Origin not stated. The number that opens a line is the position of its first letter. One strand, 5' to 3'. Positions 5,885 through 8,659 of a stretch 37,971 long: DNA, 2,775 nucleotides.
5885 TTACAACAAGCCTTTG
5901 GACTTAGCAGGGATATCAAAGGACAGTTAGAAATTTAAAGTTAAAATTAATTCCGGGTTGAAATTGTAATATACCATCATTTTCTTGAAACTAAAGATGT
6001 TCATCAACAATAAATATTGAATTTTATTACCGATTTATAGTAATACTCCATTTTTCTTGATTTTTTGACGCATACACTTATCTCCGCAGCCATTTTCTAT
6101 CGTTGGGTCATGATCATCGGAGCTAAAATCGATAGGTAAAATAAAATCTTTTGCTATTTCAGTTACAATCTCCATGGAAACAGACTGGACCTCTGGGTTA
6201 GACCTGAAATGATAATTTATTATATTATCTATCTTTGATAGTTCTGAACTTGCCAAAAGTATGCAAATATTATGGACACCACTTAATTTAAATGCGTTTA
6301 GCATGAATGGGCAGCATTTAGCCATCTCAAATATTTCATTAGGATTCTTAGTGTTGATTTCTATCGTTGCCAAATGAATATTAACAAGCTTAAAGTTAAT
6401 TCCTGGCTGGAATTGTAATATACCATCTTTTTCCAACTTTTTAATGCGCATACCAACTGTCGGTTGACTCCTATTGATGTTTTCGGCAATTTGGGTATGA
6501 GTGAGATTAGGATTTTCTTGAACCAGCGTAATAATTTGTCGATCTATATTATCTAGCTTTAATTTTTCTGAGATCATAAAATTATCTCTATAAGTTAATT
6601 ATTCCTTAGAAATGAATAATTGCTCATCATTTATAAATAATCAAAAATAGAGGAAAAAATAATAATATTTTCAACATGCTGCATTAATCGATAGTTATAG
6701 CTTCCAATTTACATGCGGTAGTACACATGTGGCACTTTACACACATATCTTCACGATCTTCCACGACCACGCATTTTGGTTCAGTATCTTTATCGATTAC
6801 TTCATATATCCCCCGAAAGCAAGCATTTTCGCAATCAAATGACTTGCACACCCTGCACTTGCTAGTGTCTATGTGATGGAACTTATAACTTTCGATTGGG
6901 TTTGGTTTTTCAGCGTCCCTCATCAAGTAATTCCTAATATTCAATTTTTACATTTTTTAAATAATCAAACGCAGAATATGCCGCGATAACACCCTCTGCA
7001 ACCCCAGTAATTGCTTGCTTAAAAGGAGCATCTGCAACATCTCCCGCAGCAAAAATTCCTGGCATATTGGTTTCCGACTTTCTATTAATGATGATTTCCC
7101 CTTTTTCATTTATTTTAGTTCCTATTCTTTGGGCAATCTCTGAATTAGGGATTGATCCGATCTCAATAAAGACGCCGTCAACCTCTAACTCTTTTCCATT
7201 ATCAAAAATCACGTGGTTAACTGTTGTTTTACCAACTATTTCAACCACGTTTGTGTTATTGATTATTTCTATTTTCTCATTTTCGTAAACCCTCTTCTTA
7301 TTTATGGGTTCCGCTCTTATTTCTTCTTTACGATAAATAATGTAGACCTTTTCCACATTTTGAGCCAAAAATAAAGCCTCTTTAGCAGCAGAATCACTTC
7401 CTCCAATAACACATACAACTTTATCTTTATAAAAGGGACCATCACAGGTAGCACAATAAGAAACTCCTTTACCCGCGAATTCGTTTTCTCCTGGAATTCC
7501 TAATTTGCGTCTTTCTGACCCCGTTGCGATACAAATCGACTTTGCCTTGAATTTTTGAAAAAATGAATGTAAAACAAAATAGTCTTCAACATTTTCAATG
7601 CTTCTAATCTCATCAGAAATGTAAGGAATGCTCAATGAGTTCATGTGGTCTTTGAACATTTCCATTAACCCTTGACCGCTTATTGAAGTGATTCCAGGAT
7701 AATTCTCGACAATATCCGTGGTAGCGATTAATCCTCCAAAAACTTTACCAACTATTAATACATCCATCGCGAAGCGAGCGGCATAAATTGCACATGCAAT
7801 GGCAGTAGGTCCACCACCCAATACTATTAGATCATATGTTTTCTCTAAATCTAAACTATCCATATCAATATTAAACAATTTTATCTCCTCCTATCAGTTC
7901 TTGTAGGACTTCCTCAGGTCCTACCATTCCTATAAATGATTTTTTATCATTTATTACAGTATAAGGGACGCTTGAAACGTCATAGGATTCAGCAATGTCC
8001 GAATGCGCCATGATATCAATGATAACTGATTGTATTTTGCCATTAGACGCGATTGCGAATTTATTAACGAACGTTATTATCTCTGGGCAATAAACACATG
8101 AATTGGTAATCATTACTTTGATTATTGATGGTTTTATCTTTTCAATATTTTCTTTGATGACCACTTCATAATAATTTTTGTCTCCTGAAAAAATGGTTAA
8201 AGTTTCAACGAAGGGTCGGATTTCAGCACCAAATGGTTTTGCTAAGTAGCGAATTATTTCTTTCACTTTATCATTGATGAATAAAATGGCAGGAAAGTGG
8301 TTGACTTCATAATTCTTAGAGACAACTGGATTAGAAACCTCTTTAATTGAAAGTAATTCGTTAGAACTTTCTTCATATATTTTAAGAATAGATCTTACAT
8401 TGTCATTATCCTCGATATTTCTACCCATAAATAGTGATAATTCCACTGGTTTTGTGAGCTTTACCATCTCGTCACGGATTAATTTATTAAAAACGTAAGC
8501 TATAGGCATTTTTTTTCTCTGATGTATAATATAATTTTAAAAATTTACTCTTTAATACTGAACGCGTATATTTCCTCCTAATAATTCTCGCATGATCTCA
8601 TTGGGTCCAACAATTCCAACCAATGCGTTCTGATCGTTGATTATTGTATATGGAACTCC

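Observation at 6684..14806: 8-kb ferredoxin-to-thiol redox supercluster as a candidate undescribed electron-transfer system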

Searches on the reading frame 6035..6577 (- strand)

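Call 4: search_protein_families(library=pfam, proteins=[window:6035-6577:-], max_evalue=0.01)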
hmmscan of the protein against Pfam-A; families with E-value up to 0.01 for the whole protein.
window:6035-6577:- (180 aa): 11 families
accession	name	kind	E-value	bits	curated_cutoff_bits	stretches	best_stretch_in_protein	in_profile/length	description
PF13412.12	HTH_24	-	9.5e-14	51.2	21.9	1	8-54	1-47/48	Winged helix-turn-helix DNA-binding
PF13404.12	HTH_AsnC-type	-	3.6e-11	43.1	27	1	8-49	1-42/42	AsnC-type helix-turn-helix domain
PF01047.28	MarR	-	2.6e-06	27.7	24.6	1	15-58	8-51/59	MarR family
PF01022.26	HTH_5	-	1.4e-05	25.3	22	1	13-54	5-45/47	Bacterial regulatory protein, arsR family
PF01325.25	Fe_dep_repress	-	0.00026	21.6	26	1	13-58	11-56/60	Iron dependent repressor, N-terminal DNA binding domain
PF04545.22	Sigma70_r4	-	0.00068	19.5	24.1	1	7-47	4-43/50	Sigma-70, region 4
PF08279.18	HTH_11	-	0.0011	19.2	25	1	13-53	3-44/55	HTH domain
PF03803.21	Scramblase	-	0.0023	17.7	25.4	1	10-145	49-177/221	Scramblase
PF01978.25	TrmB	-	0.0029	17.8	25.6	1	16-59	15-57/68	Sugar-specific transcriptional regulator TrmB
PF13545.12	HTH_Crp_2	-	0.0032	17.8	27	1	22-57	20-55/70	Crp-like helix-turn-helix domain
PF12802.13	MarR_2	-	0.0054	17.3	27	1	14-57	9-53/61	MarR family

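Call 72: search_protein_families(library=ncbifam, proteins=[window:6035-6577:-], max_evalue=0.01)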
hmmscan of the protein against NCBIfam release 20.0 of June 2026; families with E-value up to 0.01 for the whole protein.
window:6035-6577:- (180 aa): 10 families
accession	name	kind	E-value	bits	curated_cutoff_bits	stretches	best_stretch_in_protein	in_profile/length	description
NF040947.1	trans_reg_LysM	equivalog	4.1e-09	36.3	180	1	8-138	1-132/136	HTH-type transcriptional regulator LysM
NF053758.1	ChrTpTrnRegChrS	equivalog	4.7e-09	36.2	250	1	5-101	9-109/158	chromate efflux transcriptional regulator ChrS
NF040820.1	trans_reg_LrpA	equivalog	1.1e-06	28.6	250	1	8-126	2-124/141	HTH-type transcriptional regulator LrpA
NF008384.0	PRK11179.1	equivalog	2.4e-06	27.5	227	1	4-134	3-138/153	transcriptional regulator AsnC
NF008370.0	PRK11169.1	equivalog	7.1e-05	22.5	233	1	6-84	10-91/164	leucine-responsive transcriptional regulator Lrp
NF041396.1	TranRegLrp_Halo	equivalog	8.9e-05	22.4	190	1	8-141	3-139/149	HTH-type transcriptional regulator Lrp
NF041395.1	TranRegLrpA1_Halo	equivalog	0.00017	21.6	250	1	10-60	5-56/142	HTH-type transcriptional regulator LrpA1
NF053755.1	MsvR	equivalog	0.0024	17.6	220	1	11-58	14-60/236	transcriptional factor MsvR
TIGR01884.1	cas_HTH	subfamily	0.0041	16.5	60.2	1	13-55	145-187/202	CRISPR-associated CARF protein Csa3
NF038251.1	AdcR_fam_Zn_TF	equivalog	0.0077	16.5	175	0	5-55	31-80/143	zinc-dependent MarR family transcriptional regulator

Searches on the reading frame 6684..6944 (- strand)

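Call 3: search_protein_families(library=pfam, proteins=[window:6684-6944:-], max_evalue=0.01)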
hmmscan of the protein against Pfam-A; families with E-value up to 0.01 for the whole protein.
window:6684-6944:- (86 aa): 3 families
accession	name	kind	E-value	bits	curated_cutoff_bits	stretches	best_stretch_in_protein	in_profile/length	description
PF00037.32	Fer4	-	0.00016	21.8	21.1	1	65-84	5-24/24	4Fe-4S binding domain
PF12838.12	Fer4_7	-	0.0031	18.4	27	1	29-79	1-49/52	4Fe-4S dicluster domain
PF13187.11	Fer4_9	-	0.0053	17.2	27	0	29-82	1-51/52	4Fe-4S dicluster domain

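Call 9: search_protein_families(library=ncbifam, proteins=[window:6684-6944:-], max_evalue=0.001)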
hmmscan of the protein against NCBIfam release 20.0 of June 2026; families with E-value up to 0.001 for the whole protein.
window:6684-6944:- (86 aa): 4 families
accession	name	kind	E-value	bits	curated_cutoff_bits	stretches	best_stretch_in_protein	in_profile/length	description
NF007382.0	PRK09898.1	equivalog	7.5e-06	25.6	213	1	4-86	97-174/208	ferredoxin-like protein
NF045766.1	PhenlGlyoxDHPadI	equivalog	8.1e-05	21.5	700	1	23-86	48-106/443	NADH-dependent phenylglyoxylate dehydrogenase subunit beta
NF043039.1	HgcAB_like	equivalog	0.00011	21.9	285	1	24-83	296-349/350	HgcAB-like fusion protein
NF033719.1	ind_deCO2_activ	equivalog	0.00066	19.1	425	1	18-50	75-107/302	indoleacetate decarboxylase activase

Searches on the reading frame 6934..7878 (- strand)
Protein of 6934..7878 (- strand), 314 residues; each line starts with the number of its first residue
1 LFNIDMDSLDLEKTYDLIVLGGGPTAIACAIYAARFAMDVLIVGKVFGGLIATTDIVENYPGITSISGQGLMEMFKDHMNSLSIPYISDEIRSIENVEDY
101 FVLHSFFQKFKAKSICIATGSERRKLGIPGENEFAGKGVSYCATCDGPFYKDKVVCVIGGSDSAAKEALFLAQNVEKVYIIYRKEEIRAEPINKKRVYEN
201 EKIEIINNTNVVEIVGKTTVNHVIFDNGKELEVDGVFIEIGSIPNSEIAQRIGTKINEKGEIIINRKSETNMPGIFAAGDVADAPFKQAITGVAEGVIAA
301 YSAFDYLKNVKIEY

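Call 3: search_protein_families(library=pfam, proteins=[window:6934-7878:-], max_evalue=0.01)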
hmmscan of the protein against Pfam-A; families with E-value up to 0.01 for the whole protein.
window:6934-7878:- (314 aa): 6 families
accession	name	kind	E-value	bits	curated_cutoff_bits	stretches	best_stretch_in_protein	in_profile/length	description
PF07992.20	Pyr_redox_2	-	6.9e-47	160.7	26.1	1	15-296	1-291/291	Pyridine nucleotide-disulphide oxidoreductase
PF13738.12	Pyr_redox_3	-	1.2e-23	84.3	30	1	89-279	102-305/305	Pyridine nucleotide-disulphide oxidoreductase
PF00070.33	Pyr_redox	-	1.3e-10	42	22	1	155-226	2-80/82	Pyridine nucleotide-disulphide oxidoreductase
PF12831.13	FAD_oxidored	-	0.00051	19.9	27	1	16-50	1-37/416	FAD dependent oxidoreductase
PF00890.30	FAD_binding_2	-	0.00053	19.7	20.4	0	250-288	369-405/414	FAD binding domain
PF03486.20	HI0933_like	-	0.0073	16.2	50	0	16-44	2-30/244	HI0933-like protein Rossmann domain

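Call 8: find_encoding_contigs(protein=window:6934-7878:-, flank=10000, max_places=6)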
Protein window:6934-7878:- (314 aa): no gene with exactly this product is on record in the collection.

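Call 9: search_protein_families(library=ncbifam, proteins=[window:6934-7878:-], max_evalue=0.001)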
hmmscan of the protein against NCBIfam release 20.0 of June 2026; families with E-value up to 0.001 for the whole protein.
window:6934-7878:- (314 aa): 58 families (the best 25 are shown)
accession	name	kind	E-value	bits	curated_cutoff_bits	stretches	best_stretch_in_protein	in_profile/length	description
TIGR01292.1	TRX_reduct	equivalog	9.3e-95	316.9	343.45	1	15-307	1-300/300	thioredoxin-disulfide reductase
TIGR03140.1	AhpF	equivalog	7.5e-74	249.1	502.9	1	8-307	206-512/515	alkyl hydroperoxide reductase subunit F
TIGR03143.1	AhpF_homolog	hypoth_equivalog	6.5e-70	236.2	687.65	1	12-311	2-312/555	putative alkyl hydroperoxide reductase F subunit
NF007614.0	PRK10262.1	equivalog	8.8e-53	179.5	644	1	13-309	5-316/321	thioredoxin-disulfide reductase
TIGR04018.1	Bthiol_YpdA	hypoth_equivalog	2.3e-23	82.5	339.9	1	89-284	91-291/316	YpdA family putative bacillithiol disulfide reductase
TIGR02053.1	MerA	equivalog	2.6e-21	76.1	454.45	1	110-306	128-331/465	mercury(II) reductase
TIGR01350.1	lipoamide_DH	equivalog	1.5e-19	70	408.8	1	108-309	128-335/461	dihydrolipoyl dehydrogenase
NF004776.0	PRK06116.1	equivalog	1e-16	61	480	1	108-314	128-336/450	glutathione-disulfide reductase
NF009409.0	PRK12770.1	subfamily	4.5e-16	58.8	343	1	97-309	107-352/360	putative glutamate synthase subunit beta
TIGR01423.1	trypano_reduc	equivalog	1.7e-15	56.5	738.1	1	108-284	148-330/486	trypanothione-disulfide reductase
NF005883.0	PRK07845.1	equivalog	2.3e-14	53.2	479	1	196-303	226-334/466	NAD(P)H-quinone dehydrogenase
NF003585.0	PRK05249.1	equivalog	8.1e-14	51.1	465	1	199-307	228-337/464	Si-specific NAD(P)(+) transhydrogenase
TIGR01424.1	gluta_reduc_2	equivalog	1.1e-13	50.6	606.05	1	107-296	126-314/446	glutathione-disulfide reductase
TIGR01421.1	gluta_reduc_1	equivalog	1.2e-13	51.1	556.15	1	108-312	126-334/450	glutathione-disulfide reductase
TIGR01316.1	gltA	equivalog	4.9e-13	48.7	471.75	1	223-307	366-449/449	NADPH-dependent glutamate synthase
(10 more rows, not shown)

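Call 24: search_solved_structures(query=window:6934-7878:-, max_evalue=1e-20, show_alignments=0)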
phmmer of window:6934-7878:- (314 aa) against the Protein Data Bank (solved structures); distinct sequences matched with E-value up to 1e-20: 52.
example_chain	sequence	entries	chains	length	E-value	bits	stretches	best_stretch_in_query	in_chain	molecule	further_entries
4zn0_A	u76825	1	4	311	1e-68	234.9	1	13-310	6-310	Thioredoxin reductase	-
3f8p_A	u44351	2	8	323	1.1e-68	234.8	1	13-309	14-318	Thioredoxin reductase (TrxB-3)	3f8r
3f8d_A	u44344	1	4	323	2.2e-67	230.5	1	13-309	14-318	Thioredoxin reductase (TrxB-3)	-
7aaw_A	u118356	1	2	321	2.8e-67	230.2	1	6-310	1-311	Thioredoxin reductase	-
4gcm_A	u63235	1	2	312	1.1e-62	215.1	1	13-310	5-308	Thioredoxin reductase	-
7jyp_A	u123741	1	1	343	2.8e-59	203.9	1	12-302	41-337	Thioredoxin reductase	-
5mh4_A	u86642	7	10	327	3e-58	200.5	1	11-307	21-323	Thioredoxin reductase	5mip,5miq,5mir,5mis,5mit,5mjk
2q7v_A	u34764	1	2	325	3.9e-58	200.2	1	14-303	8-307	Thioredoxin reductase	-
5uwy_A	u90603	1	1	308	2.2e-57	197.7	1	14-309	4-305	Thioredoxin reductase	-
2a87_A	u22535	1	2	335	2.4e-54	187.8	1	15-307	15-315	Thioredoxin reductase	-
9xub_A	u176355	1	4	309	2.5e-54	187.7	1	16-306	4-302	Thioredoxin reductase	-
5uth_A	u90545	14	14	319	3.2e-54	187.3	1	13-306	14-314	Thioredoxin reductase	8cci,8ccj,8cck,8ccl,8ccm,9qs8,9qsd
5u63_A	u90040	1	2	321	9.5e-54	185.8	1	15-307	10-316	Thioredoxin reductase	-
3cty_A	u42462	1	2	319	3.3e-53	184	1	6-304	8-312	Thioredoxin reductase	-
4o5q_A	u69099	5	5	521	1.1e-52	182.3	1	9-311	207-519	Alkyl hydroperoxide reductase subunit F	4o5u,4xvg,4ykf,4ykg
6gna_A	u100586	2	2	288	3.8e-43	151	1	14-307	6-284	Thioredoxin reductase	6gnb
6gnd_A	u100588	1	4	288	1e-41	146.3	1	14-307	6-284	Thioredoxin reductase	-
5j60_A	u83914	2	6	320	2.9e-41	144.8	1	14-308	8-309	Thioredoxin reductase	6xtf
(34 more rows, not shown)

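Call 25: search_solved_structures(query=window:6934-7878:-, max_evalue=1e-60, show_alignments=5)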
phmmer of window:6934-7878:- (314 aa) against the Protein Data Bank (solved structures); distinct sequences matched with E-value up to 1e-60: 5.
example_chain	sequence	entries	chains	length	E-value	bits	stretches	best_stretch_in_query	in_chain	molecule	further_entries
4zn0_A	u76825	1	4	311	1e-68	234.9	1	13-310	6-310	Thioredoxin reductase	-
3f8p_A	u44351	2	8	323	1.1e-68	234.8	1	13-309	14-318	Thioredoxin reductase (TrxB-3)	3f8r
3f8d_A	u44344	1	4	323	2.2e-67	230.5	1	13-309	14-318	Thioredoxin reductase (TrxB-3)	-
7aaw_A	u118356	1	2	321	2.8e-67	230.2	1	6-310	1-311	Thioredoxin reductase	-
4gcm_A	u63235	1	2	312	1.1e-62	215.1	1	13-310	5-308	Thioredoxin reductase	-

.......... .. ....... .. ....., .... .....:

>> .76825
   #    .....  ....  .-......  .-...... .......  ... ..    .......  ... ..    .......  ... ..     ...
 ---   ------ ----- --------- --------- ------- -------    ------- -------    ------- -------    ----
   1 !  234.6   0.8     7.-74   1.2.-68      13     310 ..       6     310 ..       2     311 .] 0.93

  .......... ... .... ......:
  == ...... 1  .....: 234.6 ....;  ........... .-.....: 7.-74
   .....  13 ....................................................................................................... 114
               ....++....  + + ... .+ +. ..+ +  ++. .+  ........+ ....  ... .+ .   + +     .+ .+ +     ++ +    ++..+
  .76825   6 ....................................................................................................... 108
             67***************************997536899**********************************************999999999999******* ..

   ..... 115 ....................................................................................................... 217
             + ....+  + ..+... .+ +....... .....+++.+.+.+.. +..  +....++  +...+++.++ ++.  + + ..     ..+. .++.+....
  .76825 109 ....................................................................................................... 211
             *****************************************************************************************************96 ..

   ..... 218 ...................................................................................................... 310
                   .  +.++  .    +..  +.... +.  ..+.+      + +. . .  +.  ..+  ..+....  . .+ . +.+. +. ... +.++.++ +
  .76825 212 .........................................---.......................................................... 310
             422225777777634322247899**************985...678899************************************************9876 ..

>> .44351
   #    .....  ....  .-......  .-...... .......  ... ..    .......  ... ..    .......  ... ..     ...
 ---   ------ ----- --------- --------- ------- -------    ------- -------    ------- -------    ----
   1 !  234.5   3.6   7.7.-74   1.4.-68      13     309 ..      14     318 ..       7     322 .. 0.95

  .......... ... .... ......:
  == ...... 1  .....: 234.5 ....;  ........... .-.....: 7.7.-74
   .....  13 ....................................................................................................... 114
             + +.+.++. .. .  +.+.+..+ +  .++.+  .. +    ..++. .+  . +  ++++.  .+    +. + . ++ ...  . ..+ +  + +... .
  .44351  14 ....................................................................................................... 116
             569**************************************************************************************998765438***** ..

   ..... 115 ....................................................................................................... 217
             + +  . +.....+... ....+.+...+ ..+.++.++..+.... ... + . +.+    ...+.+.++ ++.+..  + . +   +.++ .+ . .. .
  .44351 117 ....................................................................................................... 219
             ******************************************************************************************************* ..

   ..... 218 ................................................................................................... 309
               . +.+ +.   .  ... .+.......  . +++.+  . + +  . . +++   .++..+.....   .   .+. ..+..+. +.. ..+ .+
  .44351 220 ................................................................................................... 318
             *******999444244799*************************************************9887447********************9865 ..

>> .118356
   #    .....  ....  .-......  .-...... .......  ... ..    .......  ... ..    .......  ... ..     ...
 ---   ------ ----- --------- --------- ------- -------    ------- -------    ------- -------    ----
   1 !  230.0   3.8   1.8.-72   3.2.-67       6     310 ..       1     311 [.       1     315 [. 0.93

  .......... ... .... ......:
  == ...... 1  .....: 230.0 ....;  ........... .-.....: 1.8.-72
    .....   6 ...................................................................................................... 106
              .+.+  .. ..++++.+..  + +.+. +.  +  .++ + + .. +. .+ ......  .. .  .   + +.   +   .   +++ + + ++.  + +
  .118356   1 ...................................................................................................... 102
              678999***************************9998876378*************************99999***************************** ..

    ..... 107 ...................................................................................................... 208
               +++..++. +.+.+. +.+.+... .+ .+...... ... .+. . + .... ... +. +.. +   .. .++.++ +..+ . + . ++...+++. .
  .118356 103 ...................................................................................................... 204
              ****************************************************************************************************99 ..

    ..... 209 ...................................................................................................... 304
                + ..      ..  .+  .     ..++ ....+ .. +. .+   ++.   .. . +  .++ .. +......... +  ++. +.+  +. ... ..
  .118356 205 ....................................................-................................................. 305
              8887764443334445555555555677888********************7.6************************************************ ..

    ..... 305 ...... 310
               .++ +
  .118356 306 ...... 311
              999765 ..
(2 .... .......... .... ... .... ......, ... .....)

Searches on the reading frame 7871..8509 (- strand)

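Call 3: search_protein_families(library=pfam, proteins=[window:7871-8509:-], max_evalue=0.01)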
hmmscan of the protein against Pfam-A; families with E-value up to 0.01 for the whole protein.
window:7871-8509:- (212 aa): 4 families
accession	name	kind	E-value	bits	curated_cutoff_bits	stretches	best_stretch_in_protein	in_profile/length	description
PF13192.12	Thioredoxin_3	-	5.7e-13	49.2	24.8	1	130-206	3-75/76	Thioredoxin domain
PF00085.26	Thioredoxin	-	1.1e-06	29.1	23.5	1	121-194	13-87/103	Thioredoxin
PF13098.12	Thioredoxin_2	-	3.1e-06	27.9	27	0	157-205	60-104/104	Thioredoxin-like domain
PF23357.1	DUF7088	-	0.00051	20.6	27.8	0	142-191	41-93/105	Domain of unknown function (DUF7088)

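Call 9: search_protein_families(library=ncbifam, proteins=[window:7871-8509:-], max_evalue=0.001)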
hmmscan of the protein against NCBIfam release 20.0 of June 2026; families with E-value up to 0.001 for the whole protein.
window:7871-8509:- (212 aa): 5 families
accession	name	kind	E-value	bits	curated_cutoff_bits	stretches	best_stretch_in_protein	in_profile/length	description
TIGR02187.2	PDO_seleno_TRX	equivalog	5.4e-36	123.9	185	1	9-205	6-206/209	protein disulfide oxidoreductase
TIGR03143.1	AhpF_homolog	hypoth_equivalog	2.3e-17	62.8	687.65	1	15-202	361-551/555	putative alkyl hydroperoxide reductase F subunit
TIGR03140.1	AhpF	equivalog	6.8e-13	48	502.9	1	16-205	15-195/515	alkyl hydroperoxide reductase subunit F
TIGR00411.1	redox_disulf_1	equivalog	9.1e-11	41.7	92.75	1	130-206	3-78/82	MJ0307 family thioredoxin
TIGR01068.1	thioredoxin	equivalog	8.1e-06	25.9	96.8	1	134-188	22-76/101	thioredoxin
